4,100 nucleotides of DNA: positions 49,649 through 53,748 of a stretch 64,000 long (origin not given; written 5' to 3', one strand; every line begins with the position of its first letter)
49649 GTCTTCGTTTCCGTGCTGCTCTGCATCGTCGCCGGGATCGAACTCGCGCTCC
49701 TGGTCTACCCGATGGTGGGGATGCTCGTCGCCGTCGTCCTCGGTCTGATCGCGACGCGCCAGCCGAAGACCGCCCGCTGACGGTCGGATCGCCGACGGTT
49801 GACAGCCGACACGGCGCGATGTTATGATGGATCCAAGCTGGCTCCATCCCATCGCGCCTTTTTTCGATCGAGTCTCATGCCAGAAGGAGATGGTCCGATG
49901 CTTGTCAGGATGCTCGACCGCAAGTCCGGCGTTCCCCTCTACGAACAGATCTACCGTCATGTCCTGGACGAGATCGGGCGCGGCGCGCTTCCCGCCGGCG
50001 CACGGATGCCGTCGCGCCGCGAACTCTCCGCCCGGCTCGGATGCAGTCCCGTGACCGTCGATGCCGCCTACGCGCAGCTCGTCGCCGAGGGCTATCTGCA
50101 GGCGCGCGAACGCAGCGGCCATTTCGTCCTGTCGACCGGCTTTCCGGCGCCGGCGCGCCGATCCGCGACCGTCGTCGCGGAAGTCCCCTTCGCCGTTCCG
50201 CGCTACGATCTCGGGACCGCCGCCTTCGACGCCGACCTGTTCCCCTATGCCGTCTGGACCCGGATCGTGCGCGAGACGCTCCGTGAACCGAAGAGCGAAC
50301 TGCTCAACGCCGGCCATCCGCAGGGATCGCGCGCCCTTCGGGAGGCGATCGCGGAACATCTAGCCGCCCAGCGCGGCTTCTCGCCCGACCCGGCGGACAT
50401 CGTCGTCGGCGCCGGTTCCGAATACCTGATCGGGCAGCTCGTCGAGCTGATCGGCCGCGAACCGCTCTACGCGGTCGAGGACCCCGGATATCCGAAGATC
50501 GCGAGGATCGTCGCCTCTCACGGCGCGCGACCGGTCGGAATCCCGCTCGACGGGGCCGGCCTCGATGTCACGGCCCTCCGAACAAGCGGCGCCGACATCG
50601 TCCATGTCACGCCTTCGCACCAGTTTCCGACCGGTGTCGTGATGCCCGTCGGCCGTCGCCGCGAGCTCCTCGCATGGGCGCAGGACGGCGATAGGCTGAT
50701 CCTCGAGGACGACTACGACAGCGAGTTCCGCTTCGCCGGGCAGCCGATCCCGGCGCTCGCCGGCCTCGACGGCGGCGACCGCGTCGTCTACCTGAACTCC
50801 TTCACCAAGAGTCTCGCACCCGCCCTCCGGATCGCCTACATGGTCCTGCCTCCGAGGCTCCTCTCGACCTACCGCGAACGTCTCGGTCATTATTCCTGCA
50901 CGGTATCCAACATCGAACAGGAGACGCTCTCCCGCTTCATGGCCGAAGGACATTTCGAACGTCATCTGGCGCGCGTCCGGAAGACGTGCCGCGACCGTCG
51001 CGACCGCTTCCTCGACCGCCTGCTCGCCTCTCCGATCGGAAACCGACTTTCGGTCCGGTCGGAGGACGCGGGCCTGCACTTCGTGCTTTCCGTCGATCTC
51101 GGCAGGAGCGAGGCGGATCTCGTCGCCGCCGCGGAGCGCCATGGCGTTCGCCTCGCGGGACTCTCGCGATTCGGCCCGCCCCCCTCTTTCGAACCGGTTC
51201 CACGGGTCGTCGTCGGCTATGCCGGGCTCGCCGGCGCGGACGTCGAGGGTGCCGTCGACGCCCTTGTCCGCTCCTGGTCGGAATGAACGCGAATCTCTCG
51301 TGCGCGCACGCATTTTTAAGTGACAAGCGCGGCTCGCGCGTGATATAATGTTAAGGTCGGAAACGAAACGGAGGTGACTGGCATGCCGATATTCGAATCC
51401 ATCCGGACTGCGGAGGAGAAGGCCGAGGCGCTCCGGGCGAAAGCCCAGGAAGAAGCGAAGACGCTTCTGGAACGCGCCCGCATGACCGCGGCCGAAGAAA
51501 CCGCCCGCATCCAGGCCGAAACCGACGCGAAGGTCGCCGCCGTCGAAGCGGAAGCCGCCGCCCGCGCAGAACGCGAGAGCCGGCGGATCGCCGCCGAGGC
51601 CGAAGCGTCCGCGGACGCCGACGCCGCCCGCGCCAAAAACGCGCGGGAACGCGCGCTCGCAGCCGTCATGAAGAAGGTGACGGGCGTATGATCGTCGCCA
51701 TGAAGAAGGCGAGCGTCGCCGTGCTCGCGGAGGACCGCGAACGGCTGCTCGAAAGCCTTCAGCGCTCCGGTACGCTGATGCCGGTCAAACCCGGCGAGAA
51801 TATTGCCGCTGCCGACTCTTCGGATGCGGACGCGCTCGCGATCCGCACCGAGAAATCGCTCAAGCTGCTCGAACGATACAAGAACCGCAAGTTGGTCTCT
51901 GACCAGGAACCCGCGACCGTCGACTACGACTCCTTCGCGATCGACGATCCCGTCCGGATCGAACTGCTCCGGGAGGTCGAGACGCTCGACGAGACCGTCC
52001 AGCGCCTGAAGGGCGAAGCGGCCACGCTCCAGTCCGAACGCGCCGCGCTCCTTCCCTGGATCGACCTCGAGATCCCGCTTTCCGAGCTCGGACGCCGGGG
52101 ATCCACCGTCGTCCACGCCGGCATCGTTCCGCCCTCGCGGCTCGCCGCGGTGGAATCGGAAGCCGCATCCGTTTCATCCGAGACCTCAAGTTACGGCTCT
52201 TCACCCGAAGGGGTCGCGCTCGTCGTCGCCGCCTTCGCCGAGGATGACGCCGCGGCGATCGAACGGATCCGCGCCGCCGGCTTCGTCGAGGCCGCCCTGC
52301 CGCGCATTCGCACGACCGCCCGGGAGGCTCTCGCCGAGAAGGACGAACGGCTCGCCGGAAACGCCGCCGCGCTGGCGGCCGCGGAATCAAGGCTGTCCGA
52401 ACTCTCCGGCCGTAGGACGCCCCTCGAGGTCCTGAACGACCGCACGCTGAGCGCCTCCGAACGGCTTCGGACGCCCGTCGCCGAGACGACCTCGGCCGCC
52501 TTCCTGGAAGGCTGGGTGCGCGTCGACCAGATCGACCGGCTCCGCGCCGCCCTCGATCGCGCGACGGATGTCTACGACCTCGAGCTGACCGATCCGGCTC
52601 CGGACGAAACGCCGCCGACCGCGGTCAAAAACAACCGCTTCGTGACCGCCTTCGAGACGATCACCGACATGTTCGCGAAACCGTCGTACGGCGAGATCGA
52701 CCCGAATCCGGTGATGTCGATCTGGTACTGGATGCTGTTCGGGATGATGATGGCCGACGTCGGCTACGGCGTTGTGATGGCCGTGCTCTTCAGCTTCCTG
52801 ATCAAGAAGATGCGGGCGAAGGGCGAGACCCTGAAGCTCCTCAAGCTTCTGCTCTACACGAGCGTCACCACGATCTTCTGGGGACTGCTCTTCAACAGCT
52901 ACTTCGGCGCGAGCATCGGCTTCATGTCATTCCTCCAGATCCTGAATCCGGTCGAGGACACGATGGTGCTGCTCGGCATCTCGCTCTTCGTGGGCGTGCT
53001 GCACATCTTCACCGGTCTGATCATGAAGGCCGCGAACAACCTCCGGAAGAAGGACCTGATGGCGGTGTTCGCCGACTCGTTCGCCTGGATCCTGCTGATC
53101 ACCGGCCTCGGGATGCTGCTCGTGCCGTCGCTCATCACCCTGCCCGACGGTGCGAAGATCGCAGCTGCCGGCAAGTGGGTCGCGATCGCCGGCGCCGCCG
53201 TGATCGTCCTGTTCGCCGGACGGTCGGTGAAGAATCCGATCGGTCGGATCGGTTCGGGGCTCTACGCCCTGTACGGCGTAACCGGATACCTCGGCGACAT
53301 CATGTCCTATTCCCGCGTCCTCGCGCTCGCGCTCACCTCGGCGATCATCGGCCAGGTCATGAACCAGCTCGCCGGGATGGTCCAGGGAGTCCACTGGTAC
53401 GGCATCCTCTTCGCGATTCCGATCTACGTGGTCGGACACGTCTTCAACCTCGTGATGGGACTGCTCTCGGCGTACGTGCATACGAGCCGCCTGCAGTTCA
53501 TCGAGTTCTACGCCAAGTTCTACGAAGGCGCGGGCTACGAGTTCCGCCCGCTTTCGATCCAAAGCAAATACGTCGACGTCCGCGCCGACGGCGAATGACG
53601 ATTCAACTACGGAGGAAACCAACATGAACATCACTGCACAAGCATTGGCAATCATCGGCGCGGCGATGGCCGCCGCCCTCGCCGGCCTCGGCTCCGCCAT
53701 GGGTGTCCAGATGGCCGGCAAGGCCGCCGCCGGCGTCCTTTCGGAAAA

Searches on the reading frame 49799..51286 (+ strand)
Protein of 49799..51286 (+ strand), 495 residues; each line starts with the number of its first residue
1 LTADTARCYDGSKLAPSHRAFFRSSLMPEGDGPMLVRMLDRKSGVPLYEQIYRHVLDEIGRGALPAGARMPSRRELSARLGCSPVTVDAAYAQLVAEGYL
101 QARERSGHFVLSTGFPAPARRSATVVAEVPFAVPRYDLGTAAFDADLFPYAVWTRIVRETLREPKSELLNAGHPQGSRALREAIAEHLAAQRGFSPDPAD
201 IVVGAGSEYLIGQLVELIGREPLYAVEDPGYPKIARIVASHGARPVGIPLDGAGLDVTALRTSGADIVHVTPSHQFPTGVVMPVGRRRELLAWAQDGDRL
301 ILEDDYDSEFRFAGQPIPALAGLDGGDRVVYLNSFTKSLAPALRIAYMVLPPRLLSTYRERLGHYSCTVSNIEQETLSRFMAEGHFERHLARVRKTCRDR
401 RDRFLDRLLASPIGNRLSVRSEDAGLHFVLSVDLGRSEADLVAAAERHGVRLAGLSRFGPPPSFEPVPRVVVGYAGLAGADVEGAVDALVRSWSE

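Call 61: search_protein_families(library=pfam, proteins=[window:49799-51286:+], max_evalue=0.00001)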
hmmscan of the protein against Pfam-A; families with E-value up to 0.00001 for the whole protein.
window:49799-51286:+ (495 aa): 2 families
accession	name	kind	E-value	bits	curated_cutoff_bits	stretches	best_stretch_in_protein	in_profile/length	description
PF00155.27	Aminotran_1_2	-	2.1e-18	67.1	19.7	1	154-459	20-337/361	Aminotransferase class I and II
PF00392.27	GntR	-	1.2e-14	54.2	27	1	47-110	1-64/64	Bacterial regulatory proteins, gntR family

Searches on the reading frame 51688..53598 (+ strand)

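Call 61: search_protein_families(library=pfam, proteins=[window:51688-53598:+], max_evalue=0.00001)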
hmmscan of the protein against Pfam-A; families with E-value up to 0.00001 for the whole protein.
window:51688-53598:+ (636 aa): 1 family
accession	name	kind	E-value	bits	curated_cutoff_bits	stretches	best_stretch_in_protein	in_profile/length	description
PF01496.24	V_ATPase_I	-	6.7e-30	104.2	30.7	2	266-412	304-463/815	V-type ATPase 116kDa subunit family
